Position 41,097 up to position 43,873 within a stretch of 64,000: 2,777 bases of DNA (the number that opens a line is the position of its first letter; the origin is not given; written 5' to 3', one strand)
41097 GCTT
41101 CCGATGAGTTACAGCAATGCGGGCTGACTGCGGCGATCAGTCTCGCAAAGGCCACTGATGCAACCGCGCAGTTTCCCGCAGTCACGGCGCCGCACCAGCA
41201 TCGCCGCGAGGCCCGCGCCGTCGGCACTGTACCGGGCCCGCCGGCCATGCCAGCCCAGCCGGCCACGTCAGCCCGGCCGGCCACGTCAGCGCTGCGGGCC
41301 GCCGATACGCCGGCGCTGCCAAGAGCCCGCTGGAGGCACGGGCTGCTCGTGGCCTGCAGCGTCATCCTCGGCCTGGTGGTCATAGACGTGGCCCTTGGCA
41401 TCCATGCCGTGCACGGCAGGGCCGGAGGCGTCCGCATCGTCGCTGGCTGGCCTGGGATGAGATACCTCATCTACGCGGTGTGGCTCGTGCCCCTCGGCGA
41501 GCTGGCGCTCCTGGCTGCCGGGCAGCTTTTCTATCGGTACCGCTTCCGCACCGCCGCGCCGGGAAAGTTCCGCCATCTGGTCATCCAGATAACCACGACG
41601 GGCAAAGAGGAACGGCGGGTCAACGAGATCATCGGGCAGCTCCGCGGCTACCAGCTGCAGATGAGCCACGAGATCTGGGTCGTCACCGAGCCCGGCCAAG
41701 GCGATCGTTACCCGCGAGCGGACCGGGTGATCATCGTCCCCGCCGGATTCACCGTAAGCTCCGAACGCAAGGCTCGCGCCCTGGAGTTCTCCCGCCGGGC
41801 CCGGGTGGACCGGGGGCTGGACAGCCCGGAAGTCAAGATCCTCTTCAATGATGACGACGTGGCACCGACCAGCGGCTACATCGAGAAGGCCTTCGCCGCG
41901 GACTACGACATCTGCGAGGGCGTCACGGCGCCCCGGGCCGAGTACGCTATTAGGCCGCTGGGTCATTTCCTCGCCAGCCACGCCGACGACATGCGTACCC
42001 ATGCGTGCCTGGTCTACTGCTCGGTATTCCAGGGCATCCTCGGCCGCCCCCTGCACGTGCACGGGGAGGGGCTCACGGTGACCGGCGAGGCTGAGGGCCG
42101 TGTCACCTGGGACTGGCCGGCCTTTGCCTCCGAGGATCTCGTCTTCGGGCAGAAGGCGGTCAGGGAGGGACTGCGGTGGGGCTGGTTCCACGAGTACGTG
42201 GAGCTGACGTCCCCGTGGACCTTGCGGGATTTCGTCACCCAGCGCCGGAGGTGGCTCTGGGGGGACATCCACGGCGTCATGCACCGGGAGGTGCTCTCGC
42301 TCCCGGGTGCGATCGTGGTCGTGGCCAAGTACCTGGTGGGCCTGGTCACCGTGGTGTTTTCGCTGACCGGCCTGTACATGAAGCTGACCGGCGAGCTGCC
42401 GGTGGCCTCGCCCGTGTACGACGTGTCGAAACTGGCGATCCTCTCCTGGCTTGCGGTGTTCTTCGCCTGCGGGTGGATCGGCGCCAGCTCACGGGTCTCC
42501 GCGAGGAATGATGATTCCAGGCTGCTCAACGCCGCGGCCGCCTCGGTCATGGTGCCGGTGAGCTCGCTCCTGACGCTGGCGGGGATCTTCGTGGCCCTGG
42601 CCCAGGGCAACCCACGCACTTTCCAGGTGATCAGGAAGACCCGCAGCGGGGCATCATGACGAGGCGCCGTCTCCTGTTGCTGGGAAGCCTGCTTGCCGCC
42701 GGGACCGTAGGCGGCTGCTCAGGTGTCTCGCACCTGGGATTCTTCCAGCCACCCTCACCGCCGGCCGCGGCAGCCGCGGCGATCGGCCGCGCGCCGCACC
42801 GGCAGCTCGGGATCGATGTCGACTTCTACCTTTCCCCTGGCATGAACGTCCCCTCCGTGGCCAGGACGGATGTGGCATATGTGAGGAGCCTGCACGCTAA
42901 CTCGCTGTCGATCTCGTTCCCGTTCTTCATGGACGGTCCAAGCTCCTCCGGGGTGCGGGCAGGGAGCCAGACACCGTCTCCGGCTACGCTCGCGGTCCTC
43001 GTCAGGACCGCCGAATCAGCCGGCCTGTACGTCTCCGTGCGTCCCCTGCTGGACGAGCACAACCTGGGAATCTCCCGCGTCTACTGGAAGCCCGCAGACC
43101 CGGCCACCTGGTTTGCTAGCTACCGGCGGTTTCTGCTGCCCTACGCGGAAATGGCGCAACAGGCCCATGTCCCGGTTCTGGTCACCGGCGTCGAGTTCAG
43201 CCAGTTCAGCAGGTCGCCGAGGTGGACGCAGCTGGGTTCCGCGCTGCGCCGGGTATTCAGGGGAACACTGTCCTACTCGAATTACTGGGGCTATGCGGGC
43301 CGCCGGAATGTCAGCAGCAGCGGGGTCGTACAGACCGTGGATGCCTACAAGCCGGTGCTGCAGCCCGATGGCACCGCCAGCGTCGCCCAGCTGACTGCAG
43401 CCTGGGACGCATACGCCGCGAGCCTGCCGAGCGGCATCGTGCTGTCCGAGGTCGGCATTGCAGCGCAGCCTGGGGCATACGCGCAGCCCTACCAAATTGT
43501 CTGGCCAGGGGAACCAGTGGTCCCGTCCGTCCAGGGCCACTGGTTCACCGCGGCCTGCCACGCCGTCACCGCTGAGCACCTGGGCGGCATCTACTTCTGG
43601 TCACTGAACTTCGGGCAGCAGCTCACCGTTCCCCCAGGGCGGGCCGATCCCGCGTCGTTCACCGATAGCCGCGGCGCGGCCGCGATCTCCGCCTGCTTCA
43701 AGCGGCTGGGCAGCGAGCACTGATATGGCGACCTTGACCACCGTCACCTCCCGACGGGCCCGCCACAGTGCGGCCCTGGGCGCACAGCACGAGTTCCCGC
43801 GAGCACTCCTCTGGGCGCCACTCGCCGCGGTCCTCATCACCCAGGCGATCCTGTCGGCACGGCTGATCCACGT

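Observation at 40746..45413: Horizontally acquired GT2-synthase / lipoprotein hydrolase-like / GT-C glycosyltransferase trio: candidate uncharacterised exopolysaccharide or glycoconjugate module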

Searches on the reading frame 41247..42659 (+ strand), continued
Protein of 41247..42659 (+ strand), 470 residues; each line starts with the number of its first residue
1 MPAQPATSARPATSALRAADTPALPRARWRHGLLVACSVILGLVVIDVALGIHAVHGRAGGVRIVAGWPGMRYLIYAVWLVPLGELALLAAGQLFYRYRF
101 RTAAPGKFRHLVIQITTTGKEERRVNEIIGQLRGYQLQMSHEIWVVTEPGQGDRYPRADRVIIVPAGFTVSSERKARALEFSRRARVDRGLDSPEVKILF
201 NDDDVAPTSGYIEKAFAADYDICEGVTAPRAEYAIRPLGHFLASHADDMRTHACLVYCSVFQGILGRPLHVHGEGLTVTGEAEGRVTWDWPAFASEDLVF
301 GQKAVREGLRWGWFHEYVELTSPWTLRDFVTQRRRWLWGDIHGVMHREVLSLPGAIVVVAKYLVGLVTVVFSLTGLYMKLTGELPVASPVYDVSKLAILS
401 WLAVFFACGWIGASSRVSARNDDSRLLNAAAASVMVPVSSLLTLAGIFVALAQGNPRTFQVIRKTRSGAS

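Call 85: search_solved_structures(query=L066:610-1623:+, max_evalue=0.01)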
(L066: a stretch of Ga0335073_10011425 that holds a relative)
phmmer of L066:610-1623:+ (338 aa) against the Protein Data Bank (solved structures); distinct sequences matched with E-value up to 0.01: 33.
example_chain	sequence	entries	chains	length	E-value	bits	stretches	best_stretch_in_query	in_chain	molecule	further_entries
2bv9_A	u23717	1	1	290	3.2e-30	108.9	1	82-329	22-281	ENDOGLUCANASE H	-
2bvd_A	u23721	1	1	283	5.8e-30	108.1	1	82-328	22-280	ENDOGLUCANASE H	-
2v3g_A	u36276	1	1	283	9.6e-30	107.4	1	82-327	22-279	ENDOGLUCANASE H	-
2vi0_A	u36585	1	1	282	1.6e-29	106.6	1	82-327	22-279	Endoglucanase H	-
2cip_A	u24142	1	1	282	2e-29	106.3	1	82-327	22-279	ENDOGLUCANASE H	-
2cit_A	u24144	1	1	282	7.5e-29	104.4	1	82-327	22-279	ENDOGLUCANASE H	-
6zpl_C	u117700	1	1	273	1.6e-28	103.4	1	84-326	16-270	Endoglucanase H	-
7xp4_R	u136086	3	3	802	2.3e-28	102.8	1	80-331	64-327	Endoglucanase H,Taste receptor type 2 member 46,Endoglucanase H,Taste receptor type 2 memb | Endoglucanase H,Taste receptor type 2 member 46,Bitter taste recept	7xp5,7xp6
8xvj_R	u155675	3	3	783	3.2e-28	102.4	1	80-329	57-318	Endoglucanase H,Endothelin-1 receptor,Soluble cytochrome b562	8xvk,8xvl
8xvi_R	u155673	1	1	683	4.2e-28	102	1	80-328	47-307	Endoglucanase H,Endothelin-1 receptor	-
2ddx_A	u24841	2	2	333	9.9e-10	41.5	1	126-242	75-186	beta-1,3-xylanase | Beta-1,3-xylanase XYL4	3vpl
6q75_A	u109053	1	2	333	4.6e-09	39.4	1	158-239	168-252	GH26A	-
7eet_A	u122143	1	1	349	1.2e-08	38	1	151-250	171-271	Mannanase KMAN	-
2qha_A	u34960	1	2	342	2.6e-08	36.9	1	151-242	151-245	Beta-1,4-mannanase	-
2whk_A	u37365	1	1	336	2.9e-08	36.7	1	151-242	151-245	MANNAN ENDO-1,4-BETA-MANNOSIDASE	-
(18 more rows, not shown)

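Call 86: search_dna_similar(query=window:41247-42656:+, collection=plasmids, mode=protein, max_evalue=1e-10, max_rows=15)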
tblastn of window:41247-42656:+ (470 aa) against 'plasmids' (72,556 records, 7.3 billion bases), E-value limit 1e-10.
No match.

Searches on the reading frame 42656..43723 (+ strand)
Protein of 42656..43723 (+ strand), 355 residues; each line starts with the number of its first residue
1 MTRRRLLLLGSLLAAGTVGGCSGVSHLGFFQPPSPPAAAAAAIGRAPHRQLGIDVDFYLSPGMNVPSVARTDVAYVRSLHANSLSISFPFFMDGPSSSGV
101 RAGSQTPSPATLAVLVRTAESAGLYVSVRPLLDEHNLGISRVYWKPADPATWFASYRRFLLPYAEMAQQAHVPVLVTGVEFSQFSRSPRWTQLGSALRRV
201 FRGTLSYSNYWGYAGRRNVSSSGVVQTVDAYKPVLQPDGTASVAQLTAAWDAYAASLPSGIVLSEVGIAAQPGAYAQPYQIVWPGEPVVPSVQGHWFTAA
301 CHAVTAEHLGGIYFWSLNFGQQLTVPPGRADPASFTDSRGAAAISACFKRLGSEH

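Call 3: search_protein_families(library=pfam, proteins=[window:42656-43723:+], max_evalue=0.01)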
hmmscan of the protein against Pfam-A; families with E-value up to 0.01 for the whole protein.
window:42656-43723:+ (355 aa): 1 family
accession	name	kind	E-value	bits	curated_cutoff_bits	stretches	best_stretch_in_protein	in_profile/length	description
PF22612.2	GH113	-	1.6e-17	64.2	27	1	69-316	17-267/289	Glycoside Hydrolase Family 113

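Call 4: search_protein_families(library=ncbifam, proteins=[window:42656-43723:+], max_evalue=0.01)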
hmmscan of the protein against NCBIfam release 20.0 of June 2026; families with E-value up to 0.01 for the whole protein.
window:42656-43723:+ (355 aa): 0 families

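Call 7: search_solved_structures(query=window:42656-43723:+, max_evalue=1, show_alignments=2)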
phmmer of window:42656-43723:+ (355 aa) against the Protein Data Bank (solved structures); distinct sequences matched with E-value up to 1: 5.
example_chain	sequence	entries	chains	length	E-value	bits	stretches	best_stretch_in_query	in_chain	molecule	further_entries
7dv7_A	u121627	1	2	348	1.5e-05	27.7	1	116-208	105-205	Endo-beta-1,4-mannanase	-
5yli_B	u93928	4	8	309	5.6e-05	25.9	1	103-209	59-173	beta-1,4-mannanas | beta-1,4-mannanase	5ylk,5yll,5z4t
5ylh_A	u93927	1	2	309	5.6e-05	25.9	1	103-209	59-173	beta-1,4-mannanase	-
7dvz_A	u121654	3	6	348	0.0001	25.1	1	116-208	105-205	Endo-beta-1,4-mannanase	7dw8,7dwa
7dvj_A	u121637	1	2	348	0.0001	25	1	116-208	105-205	Endo-beta-1,4-mannanase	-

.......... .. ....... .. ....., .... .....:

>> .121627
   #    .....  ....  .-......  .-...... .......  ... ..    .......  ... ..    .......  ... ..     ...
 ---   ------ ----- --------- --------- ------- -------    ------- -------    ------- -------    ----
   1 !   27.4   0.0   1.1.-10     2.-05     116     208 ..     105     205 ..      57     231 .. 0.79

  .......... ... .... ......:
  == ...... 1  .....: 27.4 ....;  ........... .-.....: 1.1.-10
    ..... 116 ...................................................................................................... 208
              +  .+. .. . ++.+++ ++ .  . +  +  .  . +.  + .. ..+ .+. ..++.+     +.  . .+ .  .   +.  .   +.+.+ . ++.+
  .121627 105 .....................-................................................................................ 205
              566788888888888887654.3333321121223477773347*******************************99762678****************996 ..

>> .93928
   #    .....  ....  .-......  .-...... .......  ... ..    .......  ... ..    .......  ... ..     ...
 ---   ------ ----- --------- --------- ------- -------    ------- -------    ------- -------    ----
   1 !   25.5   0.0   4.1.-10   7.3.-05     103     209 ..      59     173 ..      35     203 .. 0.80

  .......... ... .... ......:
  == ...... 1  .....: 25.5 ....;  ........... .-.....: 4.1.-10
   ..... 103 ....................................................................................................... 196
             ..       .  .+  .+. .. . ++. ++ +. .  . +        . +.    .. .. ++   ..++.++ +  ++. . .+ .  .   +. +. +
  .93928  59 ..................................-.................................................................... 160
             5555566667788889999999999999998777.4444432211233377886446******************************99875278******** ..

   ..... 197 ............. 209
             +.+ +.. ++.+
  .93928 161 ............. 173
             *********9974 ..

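Call 21: find_homologous_proteins(query=window:42656-43720:+)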
Query window:42656-43720:+ (355 aa): 350 proteins with E <= 0.001 among 8000 candidates; the best 120 are listed.
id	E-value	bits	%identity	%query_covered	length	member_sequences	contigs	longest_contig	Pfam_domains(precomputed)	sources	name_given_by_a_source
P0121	2.4e-234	795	100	100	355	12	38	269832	PF22612.3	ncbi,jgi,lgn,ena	ncbi:MAG: glycoside hydrolase family 113 [Streptosporangiaceae bacterium]|jgi:hypothetical protein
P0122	7.8e-117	409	55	95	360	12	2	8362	PF22612.3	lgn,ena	-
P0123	1.5e-116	408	56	99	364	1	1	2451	PF22612.3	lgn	-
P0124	1.7e-116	408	57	99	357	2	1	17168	PF22612.3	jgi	-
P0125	2.0e-116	407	59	85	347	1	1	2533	PF22612.3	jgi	-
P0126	4.1e-116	406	56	94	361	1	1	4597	PF22612.3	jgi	jgi:hypothetical protein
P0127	6.6e-114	399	52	97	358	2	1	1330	PF22612.3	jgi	jgi:hypothetical protein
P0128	7.5e-114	399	56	98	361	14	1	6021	PF22612.3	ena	-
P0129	2.4e-112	394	56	94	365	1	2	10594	PF22612.3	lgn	-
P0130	3.0e-112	394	58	90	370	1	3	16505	PF22612.3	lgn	-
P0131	3.0e-112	394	56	98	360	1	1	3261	PF22612.3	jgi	jgi:hypothetical protein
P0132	9.9e-111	389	55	94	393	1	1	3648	PF22612.3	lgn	-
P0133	1.8e-110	388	53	97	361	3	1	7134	PF22612.3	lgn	-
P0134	2.5e-110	387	55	99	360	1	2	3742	PF22612.3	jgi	jgi:hypothetical protein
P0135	7.4e-110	386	54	99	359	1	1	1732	PF22612.3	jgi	jgi:hypothetical protein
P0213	3.4e-89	318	51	88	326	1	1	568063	PF22612.3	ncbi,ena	-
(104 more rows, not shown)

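Call 25: search_solved_structures(query=A2, max_evalue=1, show_alignments=2)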
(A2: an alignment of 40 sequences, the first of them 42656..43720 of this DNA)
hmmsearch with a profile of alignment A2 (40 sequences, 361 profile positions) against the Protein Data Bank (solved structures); distinct sequences matched with E-value up to 1: 8.
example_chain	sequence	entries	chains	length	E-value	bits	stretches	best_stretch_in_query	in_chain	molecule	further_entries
7dv7_A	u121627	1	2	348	8.8e-13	51.2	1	76-257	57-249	Endo-beta-1,4-mannanase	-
4cd6_A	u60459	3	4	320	1.6e-12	50.4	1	88-313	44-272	ENDO-BETA-1,4-MANNANASE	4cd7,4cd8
3civ_A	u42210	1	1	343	1.6e-12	50.3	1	83-313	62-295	Endo-beta-1,4-mannanase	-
7dvz_A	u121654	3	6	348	1.2e-11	47.4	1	76-257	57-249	Endo-beta-1,4-mannanase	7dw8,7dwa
7dvj_A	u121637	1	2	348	1.5e-11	47.2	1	76-257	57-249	Endo-beta-1,4-mannanase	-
5ylh_A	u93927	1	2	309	2.8e-10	42.9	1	119-222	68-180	beta-1,4-mannanase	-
5yli_B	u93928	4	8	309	2.9e-10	42.9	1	119-220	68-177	beta-1,4-mannanas | beta-1,4-mannanase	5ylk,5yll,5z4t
3iru_A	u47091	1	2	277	0.47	12.6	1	203-267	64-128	phoshonoacetaldehyde hydrolase like protein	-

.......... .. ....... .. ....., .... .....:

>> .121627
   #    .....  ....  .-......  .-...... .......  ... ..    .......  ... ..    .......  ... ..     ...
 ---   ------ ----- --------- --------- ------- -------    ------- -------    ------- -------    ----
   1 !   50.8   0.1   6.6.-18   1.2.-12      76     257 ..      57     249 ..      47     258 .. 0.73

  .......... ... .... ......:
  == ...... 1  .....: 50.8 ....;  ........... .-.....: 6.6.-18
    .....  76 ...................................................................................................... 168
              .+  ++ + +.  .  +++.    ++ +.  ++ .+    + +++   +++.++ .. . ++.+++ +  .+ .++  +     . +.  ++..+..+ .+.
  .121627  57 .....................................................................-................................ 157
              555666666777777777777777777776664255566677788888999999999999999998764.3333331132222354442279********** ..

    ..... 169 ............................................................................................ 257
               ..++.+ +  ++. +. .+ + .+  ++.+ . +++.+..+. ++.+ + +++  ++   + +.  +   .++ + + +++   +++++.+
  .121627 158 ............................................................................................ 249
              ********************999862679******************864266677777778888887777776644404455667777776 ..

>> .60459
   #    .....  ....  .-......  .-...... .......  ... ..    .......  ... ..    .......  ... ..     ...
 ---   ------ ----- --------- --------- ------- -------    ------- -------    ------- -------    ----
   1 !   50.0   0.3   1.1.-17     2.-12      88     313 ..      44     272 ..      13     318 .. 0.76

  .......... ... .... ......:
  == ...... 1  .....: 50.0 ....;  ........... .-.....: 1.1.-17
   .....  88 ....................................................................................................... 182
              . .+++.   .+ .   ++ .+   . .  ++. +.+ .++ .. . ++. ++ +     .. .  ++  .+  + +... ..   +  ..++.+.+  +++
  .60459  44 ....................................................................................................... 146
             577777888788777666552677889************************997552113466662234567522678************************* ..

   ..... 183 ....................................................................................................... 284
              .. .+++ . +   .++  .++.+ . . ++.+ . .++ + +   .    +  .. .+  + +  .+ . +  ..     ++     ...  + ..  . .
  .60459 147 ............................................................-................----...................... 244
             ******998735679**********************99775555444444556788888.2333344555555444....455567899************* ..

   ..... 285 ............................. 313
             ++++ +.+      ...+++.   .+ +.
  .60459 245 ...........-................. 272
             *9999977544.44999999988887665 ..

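Call 91: find_encoding_contigs(protein=P0213, flank=10000, max_places=1)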
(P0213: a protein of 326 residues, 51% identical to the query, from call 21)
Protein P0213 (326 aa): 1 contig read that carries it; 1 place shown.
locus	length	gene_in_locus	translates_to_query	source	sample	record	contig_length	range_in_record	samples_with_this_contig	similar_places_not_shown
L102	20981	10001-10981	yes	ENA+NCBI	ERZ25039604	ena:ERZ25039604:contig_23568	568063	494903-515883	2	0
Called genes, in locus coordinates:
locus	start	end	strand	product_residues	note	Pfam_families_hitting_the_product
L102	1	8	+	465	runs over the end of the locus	PF26965:MimR_N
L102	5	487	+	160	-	PF25601:AAA_lid_14, PF02954:HTH_8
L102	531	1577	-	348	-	PF08240:ADH_N, PF00107:ADH_zinc_N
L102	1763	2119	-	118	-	PF13828:DUF4190 (weak)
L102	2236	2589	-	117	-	PF02148:zf-UBP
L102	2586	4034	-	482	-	PF00027:cNMP_binding (weak), PF02518:HATPase_c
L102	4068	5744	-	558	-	PF00072:Response_reg, PF01266:DAO (faint), PF00070:Pyr_redox (faint), PF07992:Pyr_redox_2, PF12831:FAD_oxidored (weak), PF13738:Pyr_redox_3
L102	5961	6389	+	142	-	PF02566:OsmC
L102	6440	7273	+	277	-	PF00248:Aldo_ket_red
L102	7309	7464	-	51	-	-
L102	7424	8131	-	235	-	PF00657:Lipase_GDSL, PF13472:Lipase_GDSL_2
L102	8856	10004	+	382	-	PF13632:Glyco_trans_2_3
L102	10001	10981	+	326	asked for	PF22612:GH113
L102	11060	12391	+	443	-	PF13231:PMT_2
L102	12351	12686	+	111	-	-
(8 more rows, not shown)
